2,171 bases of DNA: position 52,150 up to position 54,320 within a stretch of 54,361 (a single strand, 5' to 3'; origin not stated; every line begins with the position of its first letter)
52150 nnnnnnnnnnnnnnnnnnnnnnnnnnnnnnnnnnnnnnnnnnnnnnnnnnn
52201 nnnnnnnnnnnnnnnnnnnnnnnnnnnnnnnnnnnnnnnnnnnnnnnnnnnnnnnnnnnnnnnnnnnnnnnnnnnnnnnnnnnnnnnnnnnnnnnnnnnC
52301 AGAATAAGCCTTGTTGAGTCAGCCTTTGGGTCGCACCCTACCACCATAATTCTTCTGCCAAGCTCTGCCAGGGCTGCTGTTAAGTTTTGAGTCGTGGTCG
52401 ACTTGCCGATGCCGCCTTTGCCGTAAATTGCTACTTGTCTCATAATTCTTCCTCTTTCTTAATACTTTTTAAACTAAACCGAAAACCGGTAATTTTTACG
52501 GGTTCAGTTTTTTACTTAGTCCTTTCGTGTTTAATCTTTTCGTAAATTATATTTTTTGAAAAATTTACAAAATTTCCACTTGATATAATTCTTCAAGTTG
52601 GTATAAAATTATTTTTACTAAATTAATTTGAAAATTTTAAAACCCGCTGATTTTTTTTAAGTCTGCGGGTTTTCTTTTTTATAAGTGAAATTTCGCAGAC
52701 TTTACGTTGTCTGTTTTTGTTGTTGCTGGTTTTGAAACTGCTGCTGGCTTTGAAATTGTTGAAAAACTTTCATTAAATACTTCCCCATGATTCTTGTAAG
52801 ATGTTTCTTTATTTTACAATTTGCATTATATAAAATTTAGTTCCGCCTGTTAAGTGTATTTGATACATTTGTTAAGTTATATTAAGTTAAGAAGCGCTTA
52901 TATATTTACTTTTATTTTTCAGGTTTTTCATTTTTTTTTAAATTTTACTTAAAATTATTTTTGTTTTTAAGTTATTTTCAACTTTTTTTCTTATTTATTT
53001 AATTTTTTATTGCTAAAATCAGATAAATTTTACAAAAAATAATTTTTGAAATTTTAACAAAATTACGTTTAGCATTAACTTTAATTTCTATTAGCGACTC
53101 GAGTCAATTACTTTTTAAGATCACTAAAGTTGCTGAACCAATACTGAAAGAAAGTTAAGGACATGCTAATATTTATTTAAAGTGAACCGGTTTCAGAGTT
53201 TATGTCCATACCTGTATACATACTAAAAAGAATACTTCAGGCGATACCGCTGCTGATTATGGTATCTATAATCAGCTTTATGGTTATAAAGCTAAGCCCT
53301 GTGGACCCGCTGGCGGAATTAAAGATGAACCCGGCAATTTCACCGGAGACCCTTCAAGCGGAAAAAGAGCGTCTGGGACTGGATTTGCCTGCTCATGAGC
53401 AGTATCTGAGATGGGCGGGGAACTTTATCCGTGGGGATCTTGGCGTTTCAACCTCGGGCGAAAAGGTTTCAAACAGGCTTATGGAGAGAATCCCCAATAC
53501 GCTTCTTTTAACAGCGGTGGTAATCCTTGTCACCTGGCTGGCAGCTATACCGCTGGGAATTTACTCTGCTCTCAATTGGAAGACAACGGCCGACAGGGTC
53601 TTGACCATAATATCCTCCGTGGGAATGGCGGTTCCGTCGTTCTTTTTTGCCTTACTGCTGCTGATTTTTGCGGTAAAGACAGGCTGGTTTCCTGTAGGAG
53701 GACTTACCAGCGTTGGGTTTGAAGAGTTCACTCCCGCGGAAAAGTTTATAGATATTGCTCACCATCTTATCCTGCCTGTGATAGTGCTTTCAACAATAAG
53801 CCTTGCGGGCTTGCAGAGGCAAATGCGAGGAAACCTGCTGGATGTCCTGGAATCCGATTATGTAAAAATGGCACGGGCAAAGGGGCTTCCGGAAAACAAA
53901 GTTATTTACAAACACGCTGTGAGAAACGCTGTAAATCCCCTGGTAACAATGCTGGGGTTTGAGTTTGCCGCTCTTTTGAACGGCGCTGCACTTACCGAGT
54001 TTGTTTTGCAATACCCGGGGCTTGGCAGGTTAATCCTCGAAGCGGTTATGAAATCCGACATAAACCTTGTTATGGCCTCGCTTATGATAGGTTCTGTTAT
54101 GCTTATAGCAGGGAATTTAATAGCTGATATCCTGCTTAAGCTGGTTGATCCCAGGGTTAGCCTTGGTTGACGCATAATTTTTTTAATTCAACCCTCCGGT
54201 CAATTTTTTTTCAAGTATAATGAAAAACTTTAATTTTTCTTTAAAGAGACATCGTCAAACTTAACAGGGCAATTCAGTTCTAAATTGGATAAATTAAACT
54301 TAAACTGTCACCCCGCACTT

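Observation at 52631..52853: Gln-codon-rich leader ORF plus mutually exclusive hairpins between a strong promoter and nifH: candidate glutamine-sensing attenuator of the nif operon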

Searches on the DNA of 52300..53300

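Call 4: search_rna_families(source=window, start=52300, end=53300, threshold=evalue, max_evalue=10)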
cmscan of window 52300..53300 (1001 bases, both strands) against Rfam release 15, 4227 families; matches with E-value up to 10: 11.
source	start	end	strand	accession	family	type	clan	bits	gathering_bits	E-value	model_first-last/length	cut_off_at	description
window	52600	52680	+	RF04312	trpB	Cis-reg;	-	22.9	59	1.5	1-107/107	no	trpB ncRNA motif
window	52597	52677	+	RF02495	ohsC_RNA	Gene; antitoxin;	-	21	50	2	1-77/77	no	Oppression of Hydrophobic ORF by sRNA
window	52628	52684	+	RF04255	MIR8001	Gene; miRNA;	-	20.5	90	0.51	1-67/67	no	MIR8001 microRNA precursor family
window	52593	52680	+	RF02074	STnc240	Gene; sRNA;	-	20.1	55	4.2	1-77/77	no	Enterobacterial sRNA STnc240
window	52590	52676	+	RF00514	His_leader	Cis-reg; leader;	-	18.7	49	2.2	1-126/126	no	Histidine operon leader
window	52655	52706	+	RF04099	MIR837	Gene; miRNA;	-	18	117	1.5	1-122/122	no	MIR837 microRNA precursor family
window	52433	52497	+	RF02270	nse_sRNA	Gene;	-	17.3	75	5.2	1-73/73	no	Neisseria sigma-E sRNA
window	53118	53188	-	RF00254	mir-16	Gene; miRNA;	CL00085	15.5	36.5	4.3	1-82/82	no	mir-16 microRNA precursor family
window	52640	52717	+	RF00811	mir-84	Gene; miRNA;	-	14.1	60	5.5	1-75/75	no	mir-84 microRNA precursor family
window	52421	52514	-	RF00516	ylbH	Cis-reg; leader;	-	12.3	50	9.2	1-122/122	no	ylbH leader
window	52605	52697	+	RF02634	EF3314_EF3315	Gene; sRNA;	-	12.1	100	6.3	1-141/141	no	Enterococcus sRNA EF3314_EF3315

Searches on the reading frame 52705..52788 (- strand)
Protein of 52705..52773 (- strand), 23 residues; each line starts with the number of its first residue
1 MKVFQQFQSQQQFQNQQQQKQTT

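Call 78: search_protein_families(library=ncbifam, proteins=[window:52705-52773:-, window:52705-52788:-], max_evalue=10)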
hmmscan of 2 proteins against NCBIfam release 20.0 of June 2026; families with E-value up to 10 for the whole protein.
seq(23 aa): 0 families

seq(28 aa): 0 families

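Call 79: search_protein_families(library=pfam, proteins=[window:52705-52773:-, window:52705-52788:-], max_evalue=10)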
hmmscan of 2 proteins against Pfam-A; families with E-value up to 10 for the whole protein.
seq(23 aa): 0 families

seq(28 aa): 0 families

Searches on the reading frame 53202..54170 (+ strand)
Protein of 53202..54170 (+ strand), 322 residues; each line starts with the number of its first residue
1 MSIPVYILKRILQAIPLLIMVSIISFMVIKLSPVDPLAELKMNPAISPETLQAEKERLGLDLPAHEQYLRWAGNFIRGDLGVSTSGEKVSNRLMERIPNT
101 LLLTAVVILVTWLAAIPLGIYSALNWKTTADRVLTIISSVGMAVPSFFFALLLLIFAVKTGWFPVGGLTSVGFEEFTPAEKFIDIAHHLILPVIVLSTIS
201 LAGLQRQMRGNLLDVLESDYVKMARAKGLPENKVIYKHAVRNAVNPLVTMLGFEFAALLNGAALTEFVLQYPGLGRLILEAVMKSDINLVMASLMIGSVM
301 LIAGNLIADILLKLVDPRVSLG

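Call 13: search_protein_families(library=ncbifam, proteins=[window:53202-54170:+], max_evalue=0.00001)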
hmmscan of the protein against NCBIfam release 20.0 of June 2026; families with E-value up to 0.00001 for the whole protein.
window:53202-54170:+ (322 aa): 17 families
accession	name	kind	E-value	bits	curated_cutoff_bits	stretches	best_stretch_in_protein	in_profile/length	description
NF045472.1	Opp4B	equivalog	1.5e-85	287.3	450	1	6-319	4-318/319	oligopeptide ABC transporter permease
NF045470.1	Opp2B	equivalog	3.3e-75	253.1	350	1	10-319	1-299/300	nickel ABC transporter permease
NF045469.1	Opp1B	equivalog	6.7e-66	222.9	380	1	5-319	3-306/307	nickel/cobalt ABC transporter permease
TIGR02789.1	nickel_nikB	equivalog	1e-60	205.8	447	1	6-320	4-307/314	nickel ABC transporter permease subunit NikB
NF045471.1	Opp3B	equivalog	8.6e-59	199.4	480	1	6-321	4-304/308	oligopeptide ABC transporter permease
NF011661.0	PRK15081.1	equivalog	2.1e-55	188.4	463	1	6-319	4-303/306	glutathione ABC transporter permease GsiC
NF007677.0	PRK10352.1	equivalog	3.7e-54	183.9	433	1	5-320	3-307/314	nickel ABC transporter permease subunit NikB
NF008161.0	PRK10914.1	equivalog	3.6e-53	180.9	590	2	178-319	194-335/339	dipeptide ABC transporter permease DppB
NF007008.0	PRK09471.1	equivalog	4.3e-50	170.9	388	1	6-319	4-304/306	oligopeptide ABC transporter permease OppB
NF011690.0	PRK15110.1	equivalog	5.9e-43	147.5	432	2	180-317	174-311/321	putrescine export ABC transporter permease SapB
NF011712.0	PRK15133.1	subfamily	1.1e-41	143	445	1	45-320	80-360/364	microcin C ABC transporter permease YejB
NF043081.1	MMSYN1_0165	equivalog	7.7e-36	123.9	350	1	71-321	150-386/388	oligopeptide ABC transporter permease OppB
NF045474.1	Opp2C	equivalog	3.7e-11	43.1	300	1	193-264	106-178/236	nickel transporter permease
NF045476.1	Opp4C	equivalog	1.5e-08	34.3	350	1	80-275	59-222/278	oligopeptide ABC transporter permease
NF045475.1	Opp3C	equivalog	3.7e-08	32.9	450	1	193-319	194-327/328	oligopeptide ABC transporter permease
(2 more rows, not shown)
